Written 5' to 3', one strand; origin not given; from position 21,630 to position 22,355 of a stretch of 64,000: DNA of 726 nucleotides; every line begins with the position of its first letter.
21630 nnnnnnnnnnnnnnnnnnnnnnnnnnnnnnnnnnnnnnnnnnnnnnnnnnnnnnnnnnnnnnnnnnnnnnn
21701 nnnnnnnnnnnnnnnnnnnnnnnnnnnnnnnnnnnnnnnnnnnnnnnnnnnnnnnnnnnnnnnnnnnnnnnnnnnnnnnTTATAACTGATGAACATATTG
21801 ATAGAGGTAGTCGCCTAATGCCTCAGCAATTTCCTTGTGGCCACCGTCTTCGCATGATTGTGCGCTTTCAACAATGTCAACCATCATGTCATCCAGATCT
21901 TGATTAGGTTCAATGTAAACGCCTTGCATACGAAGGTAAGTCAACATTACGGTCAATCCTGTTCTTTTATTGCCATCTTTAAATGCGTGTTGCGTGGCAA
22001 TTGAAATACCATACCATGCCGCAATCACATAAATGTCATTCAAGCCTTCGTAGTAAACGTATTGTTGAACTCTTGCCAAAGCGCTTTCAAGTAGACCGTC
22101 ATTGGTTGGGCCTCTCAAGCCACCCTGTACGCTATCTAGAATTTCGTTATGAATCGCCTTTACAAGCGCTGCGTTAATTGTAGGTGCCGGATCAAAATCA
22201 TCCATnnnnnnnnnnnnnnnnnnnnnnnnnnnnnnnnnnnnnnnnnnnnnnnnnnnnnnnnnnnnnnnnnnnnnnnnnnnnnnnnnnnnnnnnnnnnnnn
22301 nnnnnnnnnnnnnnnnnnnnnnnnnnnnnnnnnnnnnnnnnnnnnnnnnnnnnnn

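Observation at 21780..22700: Doc/Fic-family toxin with a non-Phd upstream partner embedded between nrdB and thyX, with its own sigma70-like promoter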

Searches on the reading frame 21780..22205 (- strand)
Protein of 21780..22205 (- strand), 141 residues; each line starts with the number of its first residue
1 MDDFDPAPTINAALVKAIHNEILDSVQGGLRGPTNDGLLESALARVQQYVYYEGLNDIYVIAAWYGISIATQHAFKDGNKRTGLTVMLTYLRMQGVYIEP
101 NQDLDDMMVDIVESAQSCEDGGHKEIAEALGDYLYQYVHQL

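Call 3: search_protein_families(library=pfam, proteins=[window:21780-22205:-], max_evalue=1)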
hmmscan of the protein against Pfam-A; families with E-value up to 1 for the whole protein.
window:21780-22205:- (141 aa): 1 family
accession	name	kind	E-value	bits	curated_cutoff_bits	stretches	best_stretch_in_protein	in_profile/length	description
PF02661.23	Fic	-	3.6e-14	53.8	24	1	10-91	2-93/93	Fic/DOC family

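Call 4: search_protein_families(library=ncbifam, proteins=[window:21780-22205:-], max_evalue=1)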
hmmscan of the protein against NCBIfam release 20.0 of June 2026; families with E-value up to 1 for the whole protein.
window:21780-22205:- (141 aa): 3 families
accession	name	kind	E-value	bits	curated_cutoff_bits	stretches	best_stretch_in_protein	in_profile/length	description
TIGR01550.1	DOC_P1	subfamily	1.2e-17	64.2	38.65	1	17-119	9-114/122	type II toxin-antitoxin system death-on-curing family toxin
NF046030.1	ProtAdlyltaseSoFic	equivalog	0.028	13.4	550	1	33-100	153-220/361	protein adenylyltransferase Fic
NF033527.1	transpos_Tn3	equivalog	0.12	10.3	500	1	79-115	27-63/954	Tn3 family transposase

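Call 5: search_protein_families(library=phrogs, proteins=[window:21780-22205:-], max_evalue=1)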
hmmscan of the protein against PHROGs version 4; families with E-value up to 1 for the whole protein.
window:21780-22205:- (141 aa): 6 families
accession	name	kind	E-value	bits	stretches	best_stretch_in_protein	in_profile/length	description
phrog_577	-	moron, auxiliary metabolic gene and host takeover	9e-37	126.8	1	9-136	4-126/128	Doc-like toxin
phrog_26655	-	unknown function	1.7e-05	25.9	1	39-116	109-189/216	-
phrog_18015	-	unknown function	0.00027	21.5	1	34-106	31-104/244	-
phrog_11900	-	unknown function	0.0038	17.8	1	62-96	146-180/230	-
phrog_12747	-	unknown function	0.022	15.3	1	49-110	112-176/211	-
phrog_9676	-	unknown function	0.29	12.2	0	127-138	7-18/77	-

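Call 7: search_protein_families(library=padloc, proteins=[window:21780-22205:-], max_evalue=1)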
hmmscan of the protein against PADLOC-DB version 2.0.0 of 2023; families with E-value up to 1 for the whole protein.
window:21780-22205:- (141 aa): 8 families
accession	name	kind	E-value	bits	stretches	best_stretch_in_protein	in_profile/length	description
PDLC04718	PDC-M59B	-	7.7e-08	30.6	1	17-97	15-92/159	-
PDLC04964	PDC-S23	-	1.1e-05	22.8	1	32-97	221-287/331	-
PDLC03963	SoFic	-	1.6e-05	22.5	1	33-104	155-225/361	-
PDLC04963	PDC-S23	-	2e-05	22.2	1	25-101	194-271/312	-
PDLC04965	PDC-S23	-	7.6e-05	20.3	1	30-101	216-287/327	-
PDLC04838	PDC-S04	-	0.0081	14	1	44-120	113-191/209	-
PDLC05078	PDC-S72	-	0.016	12.3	1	45-98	158-212/377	-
PDLC04840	PDC-S04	-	0.026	12.2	1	67-94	150-176/227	-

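Call 9: search_dna_similar(query=window:21780-22205:-, collection=phages, mode=protein, max_rows=40)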
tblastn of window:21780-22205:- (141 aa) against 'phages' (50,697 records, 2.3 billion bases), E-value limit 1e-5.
Records with a match: 37; places in all: 37; records where one place covers at least 80% of the query: 0.
Best place of each record, by identity: <60% 37.
By first word of the organism name: Escherichia 15; Streptococcus 10; Burkholderia 5; Salmonella 4; Enterobacteria 2; Punavirus 1.
By host as written in the record: Escherichia coli 9; - 5; Burkholderia sp. 4; Escherichia coli C600 2; Salmonella enterica subsp. enterica serovar Indiana J46 2; Burkholderia pseudomallei Bp82, Burkholderia thailandensis TUL1 1; Homo sapiens 1; Escherichia coli strain MG1655 Z1 1; and 12 more.
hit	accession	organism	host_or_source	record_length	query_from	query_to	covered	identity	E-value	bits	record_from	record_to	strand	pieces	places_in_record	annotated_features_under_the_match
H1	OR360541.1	Burkholderia phage phiBtTUL1a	Burkholderia pseudomallei Bp82, ...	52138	7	113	76%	44.9%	7e-21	92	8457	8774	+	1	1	toxin | hypothetical protein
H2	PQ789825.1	Burkholderia phage vB_SR1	Burkholderia sp.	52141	7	113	76%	44.9%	7e-21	92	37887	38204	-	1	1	toxin | hypothetical protein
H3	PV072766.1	Burkholderia phage vB_E253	Burkholderia sp.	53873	7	113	76%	44.9%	7e-21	92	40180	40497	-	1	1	toxin | hypothetical protein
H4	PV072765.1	Burkholderia phage vB_PR1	Burkholderia sp.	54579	7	113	76%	44.9%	7e-21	92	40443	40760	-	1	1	toxin | hypothetical protein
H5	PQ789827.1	Burkholderia phage vB_PR2b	Burkholderia sp.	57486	7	113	76%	44.9%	7e-21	92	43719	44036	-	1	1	toxin | hypothetical protein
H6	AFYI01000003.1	Salmonella enterica subsp. enterica serovar Infantis str. ...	Homo sapiens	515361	10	110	72%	35.6%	9e-13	69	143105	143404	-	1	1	toxin-antitoxin system, toxin component, Fic family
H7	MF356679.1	Escherichia phage D6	Escherichia coli C600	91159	17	109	66%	37.6%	2e-10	63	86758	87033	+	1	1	toxin of addiction system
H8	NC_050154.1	Escherichia phage D6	Escherichia coli C600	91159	17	109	66%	37.6%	2e-10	63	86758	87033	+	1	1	Doc-like toxin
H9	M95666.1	Escherichia phage P1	Escherichia coli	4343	17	109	66%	37.6%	2e-10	63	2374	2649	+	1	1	doc: Doc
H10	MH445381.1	Escherichia phage P1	Escherichia coli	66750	17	109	66%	37.6%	2e-10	63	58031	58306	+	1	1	death on curing protein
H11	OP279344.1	Escherichia phage P1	Escherichia coli strain MG1655 Z1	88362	17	109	66%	37.6%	2e-10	63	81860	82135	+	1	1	doc: Doc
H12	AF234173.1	Escherichia phage P1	-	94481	17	109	66%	37.6%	2e-10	63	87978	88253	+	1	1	99 pct identical (1 gap) to fragment of P1 sequence deposited as ... | 98 pct identical (0 gaps) to Escherichia coli conjugative plasmid ... | doc: Doc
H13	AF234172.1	Escherichia phage P1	-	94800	17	109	66%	37.6%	2e-10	63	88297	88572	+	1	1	99 pct identical (1 gap) to fragment of P1 sequence deposited as ... | 98 pct identical (0 gaps) to Escherichia coli conjugative plasmid ... | doc: Doc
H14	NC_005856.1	Escherichia phage P1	Escherichia coli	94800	17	109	66%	37.6%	2e-10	63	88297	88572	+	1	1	99 pct identical (1 gap) to fragment of P1 sequence deposited as ... | 98 pct identical (0 gaps) to Escherichia coli conjugative plasmid ... | doc: Doc-like toxin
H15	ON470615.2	Escherichia phage vB_EcoM-673R5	Escherichia coli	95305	17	109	66%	37.6%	2e-10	63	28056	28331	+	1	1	toxin protein | antitoxin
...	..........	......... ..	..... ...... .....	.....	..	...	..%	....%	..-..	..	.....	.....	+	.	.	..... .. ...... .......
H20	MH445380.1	Escherichia phage P1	Escherichia coli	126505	17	109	66%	37.6%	2e-10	63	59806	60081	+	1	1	death on curing protein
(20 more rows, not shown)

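Call 22: find_homologous_proteins(query=window:21780-22205:-)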
Query window:21780-22205:- (141 aa): 6 proteins with E <= 0.001 among 34 candidates.
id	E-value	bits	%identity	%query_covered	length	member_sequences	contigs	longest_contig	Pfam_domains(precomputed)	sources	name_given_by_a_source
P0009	4.0e-80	285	94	98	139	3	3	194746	PF02661.24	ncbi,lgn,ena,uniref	ncbi:type II toxin-antitoxin system death-on-curing family toxin [Acinetobacter seifertii]|uniref:ty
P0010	6.1e-74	265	86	98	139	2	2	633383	PF02661.24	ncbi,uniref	ncbi:type II toxin-antitoxin system death-on-curing family toxin [Acinetobacter pittii]|uniref:type 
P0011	4.7e-73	262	84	98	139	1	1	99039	PF02661.24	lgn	-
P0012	9.4e-73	261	86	98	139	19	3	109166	PF02661.24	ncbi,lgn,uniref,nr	ncbi:type II toxin-antitoxin system death-on-curing family toxin [Acinetobacter baumannii]|uniref:ty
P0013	4.5e-52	194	66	97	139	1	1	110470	PF02661.24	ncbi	ncbi:type II toxin-antitoxin system death-on-curing family toxin [Acinetobacter baumannii]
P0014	5.0e-11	61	43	73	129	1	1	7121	PF02661.24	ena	-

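Call 44: find_encoding_contigs(protein=P0014, flank=5000, max_places=3)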
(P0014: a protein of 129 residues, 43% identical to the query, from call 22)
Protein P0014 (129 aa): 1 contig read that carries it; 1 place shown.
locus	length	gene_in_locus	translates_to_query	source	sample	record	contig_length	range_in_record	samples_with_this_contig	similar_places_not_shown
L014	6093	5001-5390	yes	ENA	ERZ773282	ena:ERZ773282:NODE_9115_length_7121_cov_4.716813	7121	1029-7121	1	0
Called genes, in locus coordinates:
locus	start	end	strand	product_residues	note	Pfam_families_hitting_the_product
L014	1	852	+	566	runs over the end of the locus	-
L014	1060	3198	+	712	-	-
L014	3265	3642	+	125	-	PF09277:Erythro-docking (weak)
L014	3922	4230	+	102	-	PF02604:PhdYeFM_antitox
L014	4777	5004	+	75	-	-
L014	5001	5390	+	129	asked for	PF02661:Fic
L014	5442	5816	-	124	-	PF00106:adh_short (weak)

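Call 50: search_solved_structures(query=window:21780-22205:-, max_evalue=0.01, show_alignments=2)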
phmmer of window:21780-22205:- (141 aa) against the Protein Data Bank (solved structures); distinct sequences matched with E-value up to 0.01: 3.
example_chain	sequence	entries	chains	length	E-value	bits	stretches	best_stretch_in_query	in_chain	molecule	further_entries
3k33_A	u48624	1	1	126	8.2e-14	55.1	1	17-111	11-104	Death on curing protein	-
3dd7_A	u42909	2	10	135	6.9e-13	52.1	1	17-111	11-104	Death on curing protein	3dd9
3kh2_A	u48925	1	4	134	1.3e-12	51.3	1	17-111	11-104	Death on curing protein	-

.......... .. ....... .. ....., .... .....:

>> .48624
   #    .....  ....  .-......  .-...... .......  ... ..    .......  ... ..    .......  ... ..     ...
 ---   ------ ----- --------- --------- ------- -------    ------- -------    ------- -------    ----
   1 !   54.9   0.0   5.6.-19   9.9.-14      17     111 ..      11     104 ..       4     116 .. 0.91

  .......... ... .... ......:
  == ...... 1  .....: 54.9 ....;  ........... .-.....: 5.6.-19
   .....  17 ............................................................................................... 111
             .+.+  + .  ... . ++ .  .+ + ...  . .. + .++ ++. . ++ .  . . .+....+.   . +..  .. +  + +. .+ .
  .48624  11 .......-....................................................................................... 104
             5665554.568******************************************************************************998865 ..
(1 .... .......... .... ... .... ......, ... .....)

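Call 51: get_annotated_region(hit=H1, flank=2500)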
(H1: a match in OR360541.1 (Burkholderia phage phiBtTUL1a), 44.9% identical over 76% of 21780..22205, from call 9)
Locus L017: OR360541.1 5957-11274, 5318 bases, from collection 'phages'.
description: Burkholderia phage phiBtTUL1a, complete genome.
organism: Burkholderia phage phiBtTUL1a (NCBI taxid 3075856)
taxonomy: Viruses; Duplodnaviria; Heunggongvirae; Uroviricota; Caudoviricetes; Stanholtvirus
host: Burkholderia pseudomallei Bp82, Burkholderia thailandensis TUL1; source: -; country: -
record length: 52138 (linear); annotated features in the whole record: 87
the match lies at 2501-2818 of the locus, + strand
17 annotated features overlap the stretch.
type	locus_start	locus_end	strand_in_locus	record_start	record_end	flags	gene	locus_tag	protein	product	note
CDS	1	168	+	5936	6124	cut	-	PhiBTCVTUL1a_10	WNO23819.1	hypothetical protein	-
CDS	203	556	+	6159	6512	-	-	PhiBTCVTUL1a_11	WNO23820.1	hypothetical protein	-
CDS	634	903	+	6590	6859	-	-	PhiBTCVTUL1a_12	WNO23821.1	hypothetical protein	-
CDS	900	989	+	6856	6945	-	-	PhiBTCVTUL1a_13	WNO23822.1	hypothetical protein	-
CDS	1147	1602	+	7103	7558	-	-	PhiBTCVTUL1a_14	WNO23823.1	hypothetical protein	-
CDS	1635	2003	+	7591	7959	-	-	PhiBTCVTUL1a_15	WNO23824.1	hypothetical protein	-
CDS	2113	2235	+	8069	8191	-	-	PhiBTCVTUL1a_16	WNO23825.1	hypothetical protein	-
CDS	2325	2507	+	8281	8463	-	-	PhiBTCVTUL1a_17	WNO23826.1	hypothetical protein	-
CDS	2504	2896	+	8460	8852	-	-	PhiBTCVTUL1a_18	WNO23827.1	toxin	type II toxin-antitoxin system death-on-curing family toxin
CDS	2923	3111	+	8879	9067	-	-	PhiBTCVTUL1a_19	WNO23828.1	hypothetical protein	-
CDS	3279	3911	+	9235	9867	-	-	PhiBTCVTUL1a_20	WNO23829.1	hypothetical protein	-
CDS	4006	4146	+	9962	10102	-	-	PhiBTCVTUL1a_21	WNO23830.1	hypothetical protein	-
CDS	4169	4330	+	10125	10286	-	-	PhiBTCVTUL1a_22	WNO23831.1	hypothetical protein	-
CDS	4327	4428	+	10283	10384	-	-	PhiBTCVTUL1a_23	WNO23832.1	hypothetical protein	-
CDS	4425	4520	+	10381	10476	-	-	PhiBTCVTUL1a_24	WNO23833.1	hypothetical protein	-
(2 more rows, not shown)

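Call 90: predict_structure(alignment_id=A6)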
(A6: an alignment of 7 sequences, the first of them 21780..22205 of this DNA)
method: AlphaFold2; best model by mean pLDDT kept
length: 141 residues; sequences in the alignment: 7
mean_pLDDT: 81.0   pTM: 0.80
mean pLDDT of the five models: 81.0, 80.6, 79.5, 79.5, 46.9
residues with pLDDT >= 90: 18; 70-90: 104; 50-70: 16; < 50: 3
segments of 3 or more residues with pLDDT < 50: 1-3
pLDDT, mean of each block of 10 residues (from residue 1): 60 88 69 80 88 87 90 79 89 85 79 75 82 85 59
secondary structure, 60 per line:
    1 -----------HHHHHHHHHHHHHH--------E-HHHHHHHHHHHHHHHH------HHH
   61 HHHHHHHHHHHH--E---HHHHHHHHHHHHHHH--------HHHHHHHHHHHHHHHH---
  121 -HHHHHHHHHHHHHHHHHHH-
elements in order: H12-25 H36-51 H58-72 H79-93 H102-117 H122-140

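Call 92: fold_search(model_id=the predicted structure, library=pdb)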
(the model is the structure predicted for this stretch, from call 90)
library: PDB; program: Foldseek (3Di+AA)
matches with E <= 10: 268; with E <= 0.001: 5
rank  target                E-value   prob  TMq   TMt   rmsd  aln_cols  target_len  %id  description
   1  3dd7_C                4.8e-06  1.00  0.74  0.84   2.7       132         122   29  Structure of DocH66Y in complex with the C-terminal domain of Phd (released 2008-09-16)
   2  3kh2_A                7.8e-06  1.00  0.77  0.87   2.1       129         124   29  Crystal structure of the P1 bacteriophage Doc toxin (F68S) in complex with the Phd antitoxin (L17M/V39A). Northeast St (released 2010-08-18)
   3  3dd7_A                1.1e-05  1.00  0.77  0.88   2.0       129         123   29  Structure of DocH66Y in complex with the C-terminal domain of Phd (released 2008-09-16)
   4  3kh2_C                1.4e-05  1.00  0.74  0.84   2.6       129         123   29  Crystal structure of the P1 bacteriophage Doc toxin (F68S) in complex with the Phd antitoxin (L17M/V39A). Northeast St (released 2010-08-18)
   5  3k33_A                4.2e-05  1.00  0.76  0.86   2.1       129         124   29  Crystal structure of the Phd-Doc complex (released 2010-08-18)
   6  4u04_A                6.8e-03  1.00  0.61  0.31   5.8       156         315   17  Structure of a eukaryotic fic domain containing protein (released 2014-12-10)
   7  3dd9_H                8.0e-03  1.00  0.42  0.47  14.1       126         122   26  Structure of DocH66Y dimer (released 2009-06-09)
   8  6i7k                  8.4e-03  1.00  0.59  0.29   6.8       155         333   16  Crystal structure of monomeric FICD mutant L258D complexed with MgATP (released 2019-09-25)
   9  7b7z_A                8.9e-03  1.00  0.57  0.27   6.8       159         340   18  DeAMPylation complex of monomeric FICD and AMPylated BiP (state 1) (released 2021-07-07)
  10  3dd9_B                8.9e-03  1.00  0.42  0.49  14.1       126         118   25  Structure of DocH66Y dimer (released 2009-06-09)
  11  6i7i                  1.2e-02  1.00  0.58  0.29   4.9       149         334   19  Crystal structure of dimeric FICD mutant K256A complexed with MgATP (released 2019-09-25)
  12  4u0z_F                1.2e-02  1.00  0.60  0.30   5.2       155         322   17  Eukaryotic Fic Domain containing protein with bound APCPP (released 2014-12-10)
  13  6i7l                  1.2e-02  1.00  0.57  0.27   7.6       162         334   17  Crystal structure of monomeric FICD mutant L258D complexed with MgAMP-PNP (released 2019-09-25)
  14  4u0z_H                1.3e-02  1.00  0.60  0.31   5.2       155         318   17  Eukaryotic Fic Domain containing protein with bound APCPP (released 2014-12-10)
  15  4u0z_G                1.3e-02  1.00  0.60  0.30   5.2       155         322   17  Eukaryotic Fic Domain containing protein with bound APCPP (released 2014-12-10)
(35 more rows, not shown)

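Call 96: find_encoding_contigs(protein=P0010, flank=4000, max_places=3)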
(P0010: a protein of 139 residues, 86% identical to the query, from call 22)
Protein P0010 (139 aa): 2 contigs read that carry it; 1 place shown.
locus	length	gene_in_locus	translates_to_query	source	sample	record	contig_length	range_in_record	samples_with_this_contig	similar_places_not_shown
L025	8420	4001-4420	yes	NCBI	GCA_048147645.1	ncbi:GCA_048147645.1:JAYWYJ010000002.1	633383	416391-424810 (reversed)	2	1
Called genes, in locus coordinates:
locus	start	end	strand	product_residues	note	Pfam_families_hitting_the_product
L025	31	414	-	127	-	PF11342:DUF3144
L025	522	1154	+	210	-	-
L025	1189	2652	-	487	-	PF01928:CYTH, PF05235:CHAD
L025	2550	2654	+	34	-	-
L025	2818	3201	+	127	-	PF06127:Mpo1-like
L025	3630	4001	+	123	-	-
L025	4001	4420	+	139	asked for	PF02661:Fic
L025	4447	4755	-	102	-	-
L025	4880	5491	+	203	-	PF02581:TMP-TENI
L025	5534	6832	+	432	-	PF00202:Aminotran_3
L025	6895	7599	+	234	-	-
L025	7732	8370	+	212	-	PF00849:PseudoU_synth_2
